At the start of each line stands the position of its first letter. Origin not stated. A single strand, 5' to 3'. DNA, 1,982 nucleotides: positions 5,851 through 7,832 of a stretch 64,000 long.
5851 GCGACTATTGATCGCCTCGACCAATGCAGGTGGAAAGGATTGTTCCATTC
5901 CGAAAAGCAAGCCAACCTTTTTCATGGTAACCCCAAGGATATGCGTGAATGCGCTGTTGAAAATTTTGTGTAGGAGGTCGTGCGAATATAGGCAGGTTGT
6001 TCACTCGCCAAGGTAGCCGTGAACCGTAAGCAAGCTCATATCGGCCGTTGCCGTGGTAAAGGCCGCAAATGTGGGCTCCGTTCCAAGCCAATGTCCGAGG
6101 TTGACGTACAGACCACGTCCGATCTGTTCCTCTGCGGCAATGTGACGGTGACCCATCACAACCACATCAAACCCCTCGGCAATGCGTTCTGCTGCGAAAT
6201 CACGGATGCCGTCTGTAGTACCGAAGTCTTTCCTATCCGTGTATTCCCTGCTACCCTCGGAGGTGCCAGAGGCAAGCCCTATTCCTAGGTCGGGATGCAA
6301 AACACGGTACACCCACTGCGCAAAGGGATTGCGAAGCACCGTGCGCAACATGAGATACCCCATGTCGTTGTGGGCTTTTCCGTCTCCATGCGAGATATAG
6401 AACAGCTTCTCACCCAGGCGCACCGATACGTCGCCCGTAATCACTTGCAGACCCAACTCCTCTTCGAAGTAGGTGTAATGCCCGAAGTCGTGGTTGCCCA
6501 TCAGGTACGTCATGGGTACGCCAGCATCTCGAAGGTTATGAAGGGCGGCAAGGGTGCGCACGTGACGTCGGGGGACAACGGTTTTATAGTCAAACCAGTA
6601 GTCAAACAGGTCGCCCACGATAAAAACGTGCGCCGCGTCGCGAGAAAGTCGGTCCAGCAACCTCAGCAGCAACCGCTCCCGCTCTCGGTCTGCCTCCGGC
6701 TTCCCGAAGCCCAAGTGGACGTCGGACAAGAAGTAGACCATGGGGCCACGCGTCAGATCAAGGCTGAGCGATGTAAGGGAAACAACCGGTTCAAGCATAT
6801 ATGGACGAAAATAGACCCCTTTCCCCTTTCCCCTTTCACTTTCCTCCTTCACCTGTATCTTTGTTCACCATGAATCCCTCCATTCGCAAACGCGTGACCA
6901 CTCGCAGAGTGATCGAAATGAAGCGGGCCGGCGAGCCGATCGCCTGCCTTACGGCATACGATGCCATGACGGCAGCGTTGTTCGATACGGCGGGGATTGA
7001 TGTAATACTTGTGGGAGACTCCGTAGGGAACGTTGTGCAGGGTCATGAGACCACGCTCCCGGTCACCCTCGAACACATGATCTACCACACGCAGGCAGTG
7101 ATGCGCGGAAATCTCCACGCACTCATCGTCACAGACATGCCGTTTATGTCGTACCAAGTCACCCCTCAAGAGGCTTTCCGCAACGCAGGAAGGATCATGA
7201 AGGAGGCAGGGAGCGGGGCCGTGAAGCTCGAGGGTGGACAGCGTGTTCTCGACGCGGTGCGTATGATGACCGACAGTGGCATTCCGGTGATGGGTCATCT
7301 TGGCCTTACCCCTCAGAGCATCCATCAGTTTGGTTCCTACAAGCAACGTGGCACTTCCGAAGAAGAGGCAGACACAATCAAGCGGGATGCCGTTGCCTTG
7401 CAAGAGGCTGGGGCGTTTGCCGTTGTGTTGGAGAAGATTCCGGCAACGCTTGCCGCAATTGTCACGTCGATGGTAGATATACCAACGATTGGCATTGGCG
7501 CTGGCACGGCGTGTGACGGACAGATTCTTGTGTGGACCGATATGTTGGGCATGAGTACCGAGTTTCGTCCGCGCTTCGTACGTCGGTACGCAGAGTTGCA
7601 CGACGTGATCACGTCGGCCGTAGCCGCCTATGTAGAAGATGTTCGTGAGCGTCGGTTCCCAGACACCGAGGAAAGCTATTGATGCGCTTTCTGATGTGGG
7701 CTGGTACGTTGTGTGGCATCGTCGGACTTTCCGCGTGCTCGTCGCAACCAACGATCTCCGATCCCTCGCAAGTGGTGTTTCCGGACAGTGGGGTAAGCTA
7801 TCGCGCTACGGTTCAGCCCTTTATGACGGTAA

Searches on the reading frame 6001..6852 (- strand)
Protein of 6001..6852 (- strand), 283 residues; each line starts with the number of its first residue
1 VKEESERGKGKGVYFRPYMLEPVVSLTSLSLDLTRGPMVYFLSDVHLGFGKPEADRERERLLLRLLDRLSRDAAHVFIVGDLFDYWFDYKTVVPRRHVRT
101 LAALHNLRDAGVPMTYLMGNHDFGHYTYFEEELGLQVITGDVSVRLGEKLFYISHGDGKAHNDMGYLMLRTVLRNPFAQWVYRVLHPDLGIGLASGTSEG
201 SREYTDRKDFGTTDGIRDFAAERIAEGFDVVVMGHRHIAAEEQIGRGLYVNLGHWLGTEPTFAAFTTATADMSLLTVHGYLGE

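Call 36: search_protein_families(library=pfam, proteins=[window:6001-6852:-], max_evalue=0.00001)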
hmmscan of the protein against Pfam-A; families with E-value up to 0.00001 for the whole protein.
window:6001-6852:- (283 aa): 2 families
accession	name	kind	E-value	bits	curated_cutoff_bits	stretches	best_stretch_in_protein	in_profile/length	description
PF12850.12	Metallophos_2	-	2.8e-10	40.8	27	0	39-163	3-95/154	Calcineurin-like phosphoesterase superfamily domain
PF00149.33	Metallophos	-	3.3e-10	41.2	21.5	1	39-238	3-190/191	Calcineurin-like phosphoesterase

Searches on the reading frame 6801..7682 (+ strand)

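Call 36: search_protein_families(library=pfam, proteins=[window:6801-7682:+], max_evalue=0.00001)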
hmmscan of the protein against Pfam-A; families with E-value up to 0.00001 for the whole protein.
window:6801-7682:+ (293 aa): 1 family
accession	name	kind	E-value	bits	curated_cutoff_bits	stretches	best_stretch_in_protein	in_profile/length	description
PF02548.21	Pantoate_transf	-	2.1e-116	388.3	28.7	1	31-288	1-258/259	Ketopantoate hydroxymethyltransferase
